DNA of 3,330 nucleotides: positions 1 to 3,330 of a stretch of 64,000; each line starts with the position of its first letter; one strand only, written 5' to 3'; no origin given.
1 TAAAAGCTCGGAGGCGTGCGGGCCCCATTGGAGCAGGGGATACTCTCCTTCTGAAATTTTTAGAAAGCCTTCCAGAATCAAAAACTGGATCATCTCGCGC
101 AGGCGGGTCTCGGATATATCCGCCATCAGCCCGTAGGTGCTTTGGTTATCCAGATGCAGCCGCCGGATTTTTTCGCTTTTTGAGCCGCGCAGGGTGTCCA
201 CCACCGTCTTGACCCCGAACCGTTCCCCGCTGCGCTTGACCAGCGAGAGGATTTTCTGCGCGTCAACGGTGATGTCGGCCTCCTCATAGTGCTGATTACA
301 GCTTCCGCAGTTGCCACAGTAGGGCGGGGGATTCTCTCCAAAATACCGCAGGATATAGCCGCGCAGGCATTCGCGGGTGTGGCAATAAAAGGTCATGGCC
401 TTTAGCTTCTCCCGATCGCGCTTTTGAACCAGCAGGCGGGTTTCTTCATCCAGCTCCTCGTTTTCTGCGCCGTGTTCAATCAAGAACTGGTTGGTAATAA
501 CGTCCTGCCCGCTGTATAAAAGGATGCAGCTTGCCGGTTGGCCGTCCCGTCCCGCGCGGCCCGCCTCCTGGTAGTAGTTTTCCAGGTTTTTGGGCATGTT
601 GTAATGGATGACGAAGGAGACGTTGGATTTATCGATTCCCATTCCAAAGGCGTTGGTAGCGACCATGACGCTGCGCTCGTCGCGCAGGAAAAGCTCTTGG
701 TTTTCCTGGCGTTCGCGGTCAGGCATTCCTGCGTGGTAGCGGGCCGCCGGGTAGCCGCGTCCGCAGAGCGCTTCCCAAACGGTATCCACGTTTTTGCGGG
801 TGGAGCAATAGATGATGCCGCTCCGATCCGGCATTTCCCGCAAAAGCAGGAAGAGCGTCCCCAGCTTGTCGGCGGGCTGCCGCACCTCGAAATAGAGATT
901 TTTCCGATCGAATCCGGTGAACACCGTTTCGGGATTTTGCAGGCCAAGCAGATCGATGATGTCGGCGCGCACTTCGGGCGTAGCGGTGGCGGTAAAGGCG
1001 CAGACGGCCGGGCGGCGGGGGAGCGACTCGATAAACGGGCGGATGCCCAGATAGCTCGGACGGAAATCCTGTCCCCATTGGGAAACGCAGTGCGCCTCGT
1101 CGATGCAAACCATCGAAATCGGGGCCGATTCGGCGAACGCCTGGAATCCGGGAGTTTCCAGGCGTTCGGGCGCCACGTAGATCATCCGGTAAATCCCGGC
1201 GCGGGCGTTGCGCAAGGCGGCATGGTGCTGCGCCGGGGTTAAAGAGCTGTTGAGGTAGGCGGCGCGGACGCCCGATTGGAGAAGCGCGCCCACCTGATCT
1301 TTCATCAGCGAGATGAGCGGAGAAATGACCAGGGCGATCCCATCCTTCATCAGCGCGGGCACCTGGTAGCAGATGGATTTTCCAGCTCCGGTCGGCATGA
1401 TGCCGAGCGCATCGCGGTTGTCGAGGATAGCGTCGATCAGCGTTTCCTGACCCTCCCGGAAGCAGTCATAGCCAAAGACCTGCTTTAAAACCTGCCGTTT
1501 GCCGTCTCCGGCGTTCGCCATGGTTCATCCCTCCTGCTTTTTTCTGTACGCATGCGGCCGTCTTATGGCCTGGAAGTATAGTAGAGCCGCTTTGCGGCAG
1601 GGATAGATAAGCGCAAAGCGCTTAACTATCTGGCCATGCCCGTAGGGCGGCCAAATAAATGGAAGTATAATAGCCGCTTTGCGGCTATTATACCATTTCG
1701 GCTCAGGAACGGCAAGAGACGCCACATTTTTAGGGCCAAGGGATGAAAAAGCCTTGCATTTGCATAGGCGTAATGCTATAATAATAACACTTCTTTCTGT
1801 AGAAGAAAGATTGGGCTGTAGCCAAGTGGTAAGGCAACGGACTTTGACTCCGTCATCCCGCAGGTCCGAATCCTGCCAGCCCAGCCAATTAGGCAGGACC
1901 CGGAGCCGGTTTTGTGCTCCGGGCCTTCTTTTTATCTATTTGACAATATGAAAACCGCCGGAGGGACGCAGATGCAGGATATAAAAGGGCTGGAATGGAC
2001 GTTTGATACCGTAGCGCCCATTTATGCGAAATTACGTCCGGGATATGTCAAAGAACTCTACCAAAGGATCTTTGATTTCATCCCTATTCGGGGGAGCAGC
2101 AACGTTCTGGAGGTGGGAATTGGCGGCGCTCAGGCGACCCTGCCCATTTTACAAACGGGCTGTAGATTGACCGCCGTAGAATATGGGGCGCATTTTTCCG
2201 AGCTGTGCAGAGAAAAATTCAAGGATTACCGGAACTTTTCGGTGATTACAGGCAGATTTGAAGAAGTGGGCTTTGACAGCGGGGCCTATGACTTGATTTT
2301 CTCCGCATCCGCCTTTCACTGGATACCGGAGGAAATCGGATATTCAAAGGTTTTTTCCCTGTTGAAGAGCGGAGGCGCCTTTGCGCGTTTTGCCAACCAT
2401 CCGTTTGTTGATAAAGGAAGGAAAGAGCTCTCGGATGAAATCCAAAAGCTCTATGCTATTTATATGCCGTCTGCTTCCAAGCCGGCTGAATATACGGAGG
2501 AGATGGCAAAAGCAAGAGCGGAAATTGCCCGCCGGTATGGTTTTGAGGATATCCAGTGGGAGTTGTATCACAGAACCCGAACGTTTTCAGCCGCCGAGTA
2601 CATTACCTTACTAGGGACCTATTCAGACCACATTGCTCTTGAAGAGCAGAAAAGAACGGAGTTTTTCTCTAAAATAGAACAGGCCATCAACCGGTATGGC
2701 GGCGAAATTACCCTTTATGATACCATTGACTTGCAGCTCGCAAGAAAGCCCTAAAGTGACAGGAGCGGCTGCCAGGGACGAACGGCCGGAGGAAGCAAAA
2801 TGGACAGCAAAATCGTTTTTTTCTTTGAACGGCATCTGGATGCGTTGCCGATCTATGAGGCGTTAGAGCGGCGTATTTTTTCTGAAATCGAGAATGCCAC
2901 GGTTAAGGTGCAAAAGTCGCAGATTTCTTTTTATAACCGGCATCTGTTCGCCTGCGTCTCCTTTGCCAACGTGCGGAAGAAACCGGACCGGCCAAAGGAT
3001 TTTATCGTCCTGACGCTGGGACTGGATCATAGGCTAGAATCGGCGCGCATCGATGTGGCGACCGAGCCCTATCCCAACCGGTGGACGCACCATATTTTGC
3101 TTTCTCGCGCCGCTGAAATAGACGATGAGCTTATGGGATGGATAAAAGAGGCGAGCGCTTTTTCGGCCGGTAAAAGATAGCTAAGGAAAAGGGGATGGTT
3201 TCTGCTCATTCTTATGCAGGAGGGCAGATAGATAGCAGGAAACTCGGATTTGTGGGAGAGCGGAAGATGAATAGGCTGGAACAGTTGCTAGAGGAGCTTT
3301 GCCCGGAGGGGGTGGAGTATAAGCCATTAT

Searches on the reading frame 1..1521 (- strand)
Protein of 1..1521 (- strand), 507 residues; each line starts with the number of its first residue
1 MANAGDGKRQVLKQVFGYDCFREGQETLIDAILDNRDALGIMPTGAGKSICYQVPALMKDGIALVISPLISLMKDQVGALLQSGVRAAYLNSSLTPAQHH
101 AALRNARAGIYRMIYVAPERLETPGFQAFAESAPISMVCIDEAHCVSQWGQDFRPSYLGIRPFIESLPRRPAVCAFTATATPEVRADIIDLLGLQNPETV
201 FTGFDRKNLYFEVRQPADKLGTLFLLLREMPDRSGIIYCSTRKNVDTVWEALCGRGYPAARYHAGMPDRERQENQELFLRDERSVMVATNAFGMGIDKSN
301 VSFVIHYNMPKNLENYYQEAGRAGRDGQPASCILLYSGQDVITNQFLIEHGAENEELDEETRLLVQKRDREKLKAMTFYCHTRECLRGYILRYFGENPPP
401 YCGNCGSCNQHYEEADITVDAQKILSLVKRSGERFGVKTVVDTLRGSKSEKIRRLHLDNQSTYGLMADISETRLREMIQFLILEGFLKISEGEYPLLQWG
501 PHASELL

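Call 7: search_protein_families(library=pfam, proteins=[window:1-1521:-], max_evalue=0.01)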
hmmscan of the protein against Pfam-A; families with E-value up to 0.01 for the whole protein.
window:1-1521:- (507 aa): 4 families
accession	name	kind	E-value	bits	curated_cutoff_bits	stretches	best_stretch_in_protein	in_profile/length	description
PF09382.16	RQC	-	2e-27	95.7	23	1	412-507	2-97/114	RQC domain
PF00271.37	Helicase_C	-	1.4e-25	90.1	23.5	1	224-327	7-110/110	Helicase conserved C-terminal domain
PF00270.35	DEAD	-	2.3e-22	79.9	26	1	23-184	2-164/167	DEAD/DEAH box helicase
PF16124.10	RecQ_Zn_bind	-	5.1e-16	59.6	25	1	339-408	2-65/66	RecQ zinc-binding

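Call 23: find_related_loci(query=window:1-1521:-, collection=genome_contigs, flank=10000)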
Query window:1-1521:- (507 aa) in genome_contigs; peptide patterns used: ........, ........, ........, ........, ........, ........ (x = any residue, [..] = any of these).
600 stretches matched a pattern (row limit reached: there are more); 593 encode a relative of the query (tblastn E <= 1e-3); the best 80 are kept; 80 distinct loci.
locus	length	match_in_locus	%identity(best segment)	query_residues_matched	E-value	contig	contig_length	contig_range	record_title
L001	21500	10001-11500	81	8-507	0e+0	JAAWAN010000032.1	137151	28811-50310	MAG: Provencibacterium sp. isolate ABMPRH_177_2 k141_1161243, whole genome shotgun sequence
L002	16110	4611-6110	62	8-507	0e+0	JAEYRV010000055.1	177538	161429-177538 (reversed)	MAG: Bacillota bacterium isolate OH_CBB_73 k127_1295198, whole genome shotgun sequence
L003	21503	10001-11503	59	7-507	0e+0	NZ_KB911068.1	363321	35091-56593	Faecalispora sporosphaeroides DSM 1294 strain VPI 4527 G340DRAFT_scaffold00003.3, whole genome shotgun sequence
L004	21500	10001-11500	60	8-507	0e+0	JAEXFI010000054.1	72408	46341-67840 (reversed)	MAG: Bacillota bacterium isolate OH_HBB_241 k127_300820, whole genome shotgun sequence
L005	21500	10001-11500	60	8-507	0e+0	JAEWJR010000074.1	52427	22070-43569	MAG: Bacillota bacterium isolate OH_PBrB_156 k127_522953, whole genome shotgun sequence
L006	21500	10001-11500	60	8-507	0e+0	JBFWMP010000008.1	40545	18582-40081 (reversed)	MAG: Clostridia bacterium isolate CA_2019_NHSR_92 NODE_2317_length_40545_cov_6.835420_NHSR, whole genome shotgun sequenc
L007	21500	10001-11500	60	8-507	0e+0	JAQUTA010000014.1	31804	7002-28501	MAG: Lutispora sp. isolate STD2_109 NODE_4939_length_31804_cov_9.456893_Sandtown_D2, whole genome shotgun sequence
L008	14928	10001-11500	60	8-507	0e+0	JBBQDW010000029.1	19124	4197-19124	MAG: Candidatus Humimicrobiales bacterium isolate Co_metawrap_1140 Cmw_1140_k141_1676648_length_19124_cov_12.9975, whole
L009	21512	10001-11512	63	5-507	0e+0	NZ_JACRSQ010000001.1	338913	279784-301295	Bianquea renquensis strain NSJ-32 H6_ctg0001, whole genome shotgun sequence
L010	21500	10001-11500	59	8-507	0e+0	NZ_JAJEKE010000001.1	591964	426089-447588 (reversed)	Lutispora saccharofermentans strain m25 1, whole genome shotgun sequence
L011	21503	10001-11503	61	7-507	0e+0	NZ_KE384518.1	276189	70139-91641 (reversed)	Anaerovorax odorimutans DSM 5092 K292DRAFT_scaffold00003.3, whole genome shotgun sequence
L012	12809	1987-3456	60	8-497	0e+0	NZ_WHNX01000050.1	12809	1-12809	Alkalibaculum sporogenes strain M08 DMB NODE_50_length_12809_cov_7.822187, whole genome shotgun sequence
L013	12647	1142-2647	60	6-507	0e+0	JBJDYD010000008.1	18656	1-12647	MAG: Faecousia sp. isolate PUUB50_bin.023 NODE_1172_length_18656_cov_16.510725, whole genome shotgun sequence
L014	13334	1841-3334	60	10-507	0e+0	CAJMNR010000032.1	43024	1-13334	TPA_asm: uncultured bacterium isolate ERR1430482-bin.2 genome assembly, contig: NODE_361_length_43024_cov_9.690428, whol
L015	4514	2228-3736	60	8-507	0e+0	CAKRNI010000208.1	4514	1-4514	MAG: uncultured Lachnospiraceae bacterium isolate REFINED_METABAT215_TOP10_CONTIGS_1500_ASSEMBLY_K77_MERGED__Hadza_PheCh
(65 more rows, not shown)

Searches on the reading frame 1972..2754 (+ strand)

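Call 7: search_protein_families(library=pfam, proteins=[window:1972-2754:+], max_evalue=0.01)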
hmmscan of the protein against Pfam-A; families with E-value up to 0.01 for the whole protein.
window:1972-2754:+ (260 aa): 4 families
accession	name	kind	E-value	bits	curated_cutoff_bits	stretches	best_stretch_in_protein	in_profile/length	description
PF08241.18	Methyltransf_11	-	1.6e-11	45.1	21.2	1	46-137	1-93/95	Methyltransferase domain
PF13649.12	Methyltransf_25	-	2.4e-11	44.6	27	1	45-135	1-97/97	Methyltransferase domain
PF08242.18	Methyltransf_12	-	1.8e-07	32.2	30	1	46-136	1-97/98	Methyltransferase domain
PF00398.26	RrnaAD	-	1.4e-05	24.8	24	1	28-106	17-95/263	Ribosomal RNA adenine dimethylase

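Call 57: search_protein_families(library=padloc, proteins=[window:1972-2754:+], max_evalue=0.001)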
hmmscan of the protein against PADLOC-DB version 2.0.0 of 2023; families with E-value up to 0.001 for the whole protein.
window:1972-2754:+ (260 aa): 1 family
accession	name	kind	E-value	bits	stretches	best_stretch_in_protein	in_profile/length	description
PDLC04134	mad2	-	4.7e-14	50.1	1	28-158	278-414/492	mads_2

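Call 58: search_protein_families(library=ncbifam, proteins=[window:1972-2754:+], max_evalue=0.001)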
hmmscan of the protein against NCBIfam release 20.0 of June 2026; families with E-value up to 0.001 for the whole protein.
window:1972-2754:+ (260 aa): 6 families
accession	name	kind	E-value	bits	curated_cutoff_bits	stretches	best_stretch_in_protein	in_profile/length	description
TIGR00755.1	ksgA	equivalog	2.6e-08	33.5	171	1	28-107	16-95/256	16S rRNA (adenine(1518)-N(6)/adenine(1519)-N(6))-dimethyltransferase RsmA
NF000499.2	Erm23S_rRNA_broad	equivalog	3.5e-06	26.6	212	1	28-100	10-82/244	23S ribosomal RNA methyltransferase Erm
NF041675.1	sarc_dimgly_tmase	equivalog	1.1e-05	25.5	550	1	42-181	67-208/278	sarcosine/dimethylglycine N-methyltransferase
TIGR02072.1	BioC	equivalog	1.1e-05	25.4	184.95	1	41-159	34-149/244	malonyl-ACP O-methyltransferase BioC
NF043040.1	corrin_prot_MT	hypoth_equivalog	0.00011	21.7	180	1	24-116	25-121/216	corrinoid protein-associated methyltransferase CpaM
NF045543.1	erm_G_23S_MT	exception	0.00041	20.2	515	1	31-112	20-101/244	23S rRNA (adenine(2058)-N(6))-methyltransferase Erm(G)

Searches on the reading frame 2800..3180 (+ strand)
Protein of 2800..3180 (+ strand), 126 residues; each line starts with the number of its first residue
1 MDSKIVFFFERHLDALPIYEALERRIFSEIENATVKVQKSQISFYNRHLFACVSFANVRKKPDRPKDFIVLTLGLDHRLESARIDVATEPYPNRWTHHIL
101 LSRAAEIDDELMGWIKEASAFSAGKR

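Call 7: search_protein_families(library=pfam, proteins=[window:2800-3180:+], max_evalue=0.01)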
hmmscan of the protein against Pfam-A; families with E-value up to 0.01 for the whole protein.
window:2800-3180:+ (126 aa): 1 family
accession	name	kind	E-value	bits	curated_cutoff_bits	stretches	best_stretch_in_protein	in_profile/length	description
PF18899.5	DUF5655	-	1.2e-15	58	24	1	10-121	7-108/109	Domain of unknown function (DUF5655)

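Call 57: search_protein_families(library=padloc, proteins=[window:2800-3180:+], max_evalue=0.001)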
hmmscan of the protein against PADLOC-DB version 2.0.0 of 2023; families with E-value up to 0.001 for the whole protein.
window:2800-3180:+ (126 aa): 0 families

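Call 58: search_protein_families(library=ncbifam, proteins=[window:2800-3180:+], max_evalue=0.001)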
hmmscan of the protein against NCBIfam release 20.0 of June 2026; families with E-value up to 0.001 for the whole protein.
window:2800-3180:+ (126 aa): 0 families
